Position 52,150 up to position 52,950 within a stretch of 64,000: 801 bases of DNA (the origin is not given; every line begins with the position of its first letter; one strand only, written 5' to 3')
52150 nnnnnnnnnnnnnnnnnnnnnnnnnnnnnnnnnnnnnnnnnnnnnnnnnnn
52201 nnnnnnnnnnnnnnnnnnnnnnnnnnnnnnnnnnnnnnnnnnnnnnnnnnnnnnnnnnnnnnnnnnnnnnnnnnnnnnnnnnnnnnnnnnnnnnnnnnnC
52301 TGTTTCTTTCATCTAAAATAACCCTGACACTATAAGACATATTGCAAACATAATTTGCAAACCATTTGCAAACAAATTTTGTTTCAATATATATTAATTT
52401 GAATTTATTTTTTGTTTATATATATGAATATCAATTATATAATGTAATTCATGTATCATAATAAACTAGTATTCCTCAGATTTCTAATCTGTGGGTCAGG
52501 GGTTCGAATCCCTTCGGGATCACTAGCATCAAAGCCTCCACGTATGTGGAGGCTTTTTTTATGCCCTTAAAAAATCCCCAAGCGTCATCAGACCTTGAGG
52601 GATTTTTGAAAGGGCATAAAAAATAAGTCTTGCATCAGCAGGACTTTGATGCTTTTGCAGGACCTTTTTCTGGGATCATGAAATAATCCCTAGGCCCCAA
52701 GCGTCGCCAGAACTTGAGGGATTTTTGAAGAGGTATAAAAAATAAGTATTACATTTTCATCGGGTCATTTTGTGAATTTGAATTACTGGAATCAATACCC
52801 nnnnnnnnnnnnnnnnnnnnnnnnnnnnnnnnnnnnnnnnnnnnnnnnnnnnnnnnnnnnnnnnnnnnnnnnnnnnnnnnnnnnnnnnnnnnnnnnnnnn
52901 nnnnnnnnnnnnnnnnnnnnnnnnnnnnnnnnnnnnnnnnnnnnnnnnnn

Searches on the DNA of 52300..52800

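Call 47: search_rna_families(source=window, start=52300, end=52800, threshold=evalue, max_evalue=1, show_alignments=2)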
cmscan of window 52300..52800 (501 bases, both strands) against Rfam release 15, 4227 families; matches with E-value up to 1: 16.
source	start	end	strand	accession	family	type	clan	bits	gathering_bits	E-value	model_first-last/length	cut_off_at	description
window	52450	52562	+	RF01859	Phe_leader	Cis-reg; leader;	-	32.9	55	0.0011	1-125/125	no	Phenylalanine leader peptide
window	52528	52636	-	RF01859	Phe_leader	Cis-reg; leader;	-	32.8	55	0.0011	1-125/125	no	Phenylalanine leader peptide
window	52524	52588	-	RF02063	STnc350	Gene; sRNA;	-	26.3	60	0.01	1-68/68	no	Salmonella enterica sRNA STnc350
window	52441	52561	+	RF02435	SpF41_sRNA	Gene; sRNA;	-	24.7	52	0.12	1-105/105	no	Streptococcus sRNA SpF41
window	52410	52567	+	RF02860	Arrc14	Gene; sRNA;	-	23.6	99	0.28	1-167/167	no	Actinobacillus sRNA 14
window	52475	52560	+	RF00079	OmrA-B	Gene; sRNA;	-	23.3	40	0.036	1-87/87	no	OmrA-B family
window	52554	52624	-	RF03578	mir-3910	Gene; miRNA;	-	23.1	95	0.037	1-82/82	no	mir-3910 microRNA precursor family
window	52498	52616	-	RF01661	ceN92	Gene; snRNA; snoRNA; HACA-box;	-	23.1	50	0.28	1-126/126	no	Caenorhabditis snoRNA ceN92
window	52554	52624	+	RF03578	mir-3910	Gene; miRNA;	-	22.2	95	0.066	1-82/82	no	mir-3910 microRNA precursor family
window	52463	52522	+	RF00005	tRNA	Gene; tRNA;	CL00001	21.8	29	0.045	1-71/71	no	tRNA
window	52554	52624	+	RF03477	MIR862_2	Gene; miRNA;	-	21.6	71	0.12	1-90/90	no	MIR862_2 microRNA precursor family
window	52555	52623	-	RF04211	MIR5185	Gene; miRNA;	-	19.6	101.7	0.31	18-98/111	no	MIR5185 microRNA precursor family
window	52465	52560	+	RF02270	nse_sRNA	Gene;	-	19.3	75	0.85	1-73/73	no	Neisseria sigma-E sRNA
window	52532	52609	-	RF02236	asX2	Gene; sRNA;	-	17.9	70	0.5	1-87/87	no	Xanthomonas sRNA asX2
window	52484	52516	-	RF04351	Plastid-psbl-rps4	Cis-reg;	-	17.8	68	0.46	1-53/53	no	Plastid-psbl-rps4 3UTR RNA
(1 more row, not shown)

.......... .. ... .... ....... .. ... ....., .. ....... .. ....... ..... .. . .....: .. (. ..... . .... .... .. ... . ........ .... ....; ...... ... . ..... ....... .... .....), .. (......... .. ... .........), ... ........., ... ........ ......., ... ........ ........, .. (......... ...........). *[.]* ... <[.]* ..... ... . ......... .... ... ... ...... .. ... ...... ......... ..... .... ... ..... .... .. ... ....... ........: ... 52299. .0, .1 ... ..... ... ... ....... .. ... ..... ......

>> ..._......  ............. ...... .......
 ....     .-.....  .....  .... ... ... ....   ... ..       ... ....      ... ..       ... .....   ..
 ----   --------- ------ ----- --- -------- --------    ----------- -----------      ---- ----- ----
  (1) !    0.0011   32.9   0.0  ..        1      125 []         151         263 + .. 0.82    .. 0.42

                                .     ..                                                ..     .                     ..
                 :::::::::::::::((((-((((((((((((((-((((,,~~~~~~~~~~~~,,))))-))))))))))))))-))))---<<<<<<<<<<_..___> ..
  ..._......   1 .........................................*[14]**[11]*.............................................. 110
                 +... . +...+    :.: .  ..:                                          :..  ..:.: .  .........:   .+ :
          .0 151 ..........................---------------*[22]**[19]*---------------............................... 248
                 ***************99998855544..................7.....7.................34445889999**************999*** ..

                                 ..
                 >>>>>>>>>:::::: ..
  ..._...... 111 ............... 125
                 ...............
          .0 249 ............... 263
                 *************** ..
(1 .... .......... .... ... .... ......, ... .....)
